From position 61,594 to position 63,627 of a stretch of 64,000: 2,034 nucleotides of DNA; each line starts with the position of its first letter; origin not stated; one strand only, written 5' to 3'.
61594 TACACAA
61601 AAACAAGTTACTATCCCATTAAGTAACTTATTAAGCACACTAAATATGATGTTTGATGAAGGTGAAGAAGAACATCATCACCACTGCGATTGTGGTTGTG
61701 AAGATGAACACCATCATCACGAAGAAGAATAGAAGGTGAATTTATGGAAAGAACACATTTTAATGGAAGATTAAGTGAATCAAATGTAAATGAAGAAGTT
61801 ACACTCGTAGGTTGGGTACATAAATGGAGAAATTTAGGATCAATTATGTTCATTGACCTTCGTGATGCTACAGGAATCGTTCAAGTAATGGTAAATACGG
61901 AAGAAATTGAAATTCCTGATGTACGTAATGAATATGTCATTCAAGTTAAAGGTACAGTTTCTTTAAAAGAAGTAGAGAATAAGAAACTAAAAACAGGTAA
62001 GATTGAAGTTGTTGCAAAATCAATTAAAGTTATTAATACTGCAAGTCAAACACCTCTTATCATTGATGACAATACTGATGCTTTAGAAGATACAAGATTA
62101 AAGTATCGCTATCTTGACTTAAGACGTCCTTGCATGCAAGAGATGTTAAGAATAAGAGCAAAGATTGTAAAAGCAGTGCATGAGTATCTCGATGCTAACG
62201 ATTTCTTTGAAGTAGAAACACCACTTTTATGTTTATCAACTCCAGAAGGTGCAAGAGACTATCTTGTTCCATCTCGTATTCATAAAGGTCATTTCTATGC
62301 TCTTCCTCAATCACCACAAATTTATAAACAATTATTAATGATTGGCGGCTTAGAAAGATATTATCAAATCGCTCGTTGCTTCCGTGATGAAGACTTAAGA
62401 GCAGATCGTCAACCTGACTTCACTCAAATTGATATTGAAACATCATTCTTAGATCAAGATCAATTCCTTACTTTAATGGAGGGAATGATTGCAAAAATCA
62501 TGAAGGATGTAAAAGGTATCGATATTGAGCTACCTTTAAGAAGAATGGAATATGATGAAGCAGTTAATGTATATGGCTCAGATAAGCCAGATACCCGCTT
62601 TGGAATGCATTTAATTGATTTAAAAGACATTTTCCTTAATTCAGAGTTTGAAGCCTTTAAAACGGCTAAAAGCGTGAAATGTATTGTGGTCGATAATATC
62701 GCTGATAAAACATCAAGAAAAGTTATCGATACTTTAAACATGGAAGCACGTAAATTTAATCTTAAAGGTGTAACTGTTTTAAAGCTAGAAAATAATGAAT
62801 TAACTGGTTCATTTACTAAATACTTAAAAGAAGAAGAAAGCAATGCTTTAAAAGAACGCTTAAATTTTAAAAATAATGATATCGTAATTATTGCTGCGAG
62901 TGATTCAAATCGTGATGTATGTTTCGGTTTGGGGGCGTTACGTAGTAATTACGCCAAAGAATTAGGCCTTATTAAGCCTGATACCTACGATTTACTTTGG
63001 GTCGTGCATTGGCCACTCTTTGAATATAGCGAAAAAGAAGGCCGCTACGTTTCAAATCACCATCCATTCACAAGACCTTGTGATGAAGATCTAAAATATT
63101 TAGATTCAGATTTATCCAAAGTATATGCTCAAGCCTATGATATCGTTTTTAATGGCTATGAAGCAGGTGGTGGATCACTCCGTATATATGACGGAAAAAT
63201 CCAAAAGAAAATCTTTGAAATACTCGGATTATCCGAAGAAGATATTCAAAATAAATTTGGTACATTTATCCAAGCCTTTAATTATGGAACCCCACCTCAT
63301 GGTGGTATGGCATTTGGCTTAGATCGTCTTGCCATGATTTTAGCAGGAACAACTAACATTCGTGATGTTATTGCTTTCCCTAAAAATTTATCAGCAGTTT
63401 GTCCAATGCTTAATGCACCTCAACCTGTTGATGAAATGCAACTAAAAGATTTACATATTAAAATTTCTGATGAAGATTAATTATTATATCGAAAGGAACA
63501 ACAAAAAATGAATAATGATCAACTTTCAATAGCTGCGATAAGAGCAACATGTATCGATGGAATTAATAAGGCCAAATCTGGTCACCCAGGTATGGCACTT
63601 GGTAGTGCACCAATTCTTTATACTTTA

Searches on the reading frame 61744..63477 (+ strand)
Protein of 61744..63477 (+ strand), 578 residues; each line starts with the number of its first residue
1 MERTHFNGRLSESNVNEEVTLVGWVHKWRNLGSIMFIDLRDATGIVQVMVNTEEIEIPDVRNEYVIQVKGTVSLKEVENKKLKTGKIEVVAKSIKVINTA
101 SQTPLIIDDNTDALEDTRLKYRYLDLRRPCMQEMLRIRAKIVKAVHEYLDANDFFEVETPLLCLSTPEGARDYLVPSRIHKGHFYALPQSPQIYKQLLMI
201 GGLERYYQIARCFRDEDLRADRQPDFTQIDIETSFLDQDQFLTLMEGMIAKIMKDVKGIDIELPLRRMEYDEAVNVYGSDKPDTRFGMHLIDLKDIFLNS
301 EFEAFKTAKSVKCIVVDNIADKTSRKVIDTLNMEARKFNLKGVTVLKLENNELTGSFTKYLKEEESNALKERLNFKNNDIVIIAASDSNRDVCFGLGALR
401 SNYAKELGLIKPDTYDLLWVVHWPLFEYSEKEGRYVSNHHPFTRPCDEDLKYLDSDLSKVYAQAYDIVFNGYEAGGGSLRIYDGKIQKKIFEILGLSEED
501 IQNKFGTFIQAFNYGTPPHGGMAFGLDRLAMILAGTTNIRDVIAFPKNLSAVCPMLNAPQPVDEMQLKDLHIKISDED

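Call 38: search_protein_families(library=pfam, proteins=[window:61744-63477:+], max_evalue=0.00001)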
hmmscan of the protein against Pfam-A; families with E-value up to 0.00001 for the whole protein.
window:61744-63477:+ (578 aa): 4 families
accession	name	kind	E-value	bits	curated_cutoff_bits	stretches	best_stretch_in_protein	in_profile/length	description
PF00152.25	tRNA-synt_2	-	6.6e-119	397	25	1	115-548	2-307/308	tRNA synthetases class II (D, K and N)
PF02938.19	GAD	-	3.1e-15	56.6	23.4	1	304-388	4-88/95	GAD domain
PF01336.31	tRNA_anti-codon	-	3.6e-14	52.9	27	1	19-97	1-75/75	OB-fold nucleic acid binding domain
PF01409.25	tRNA-synt_2d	-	2.7e-06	27.5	19.8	0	205-266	104-163/246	tRNA synthetases class II core domain (F)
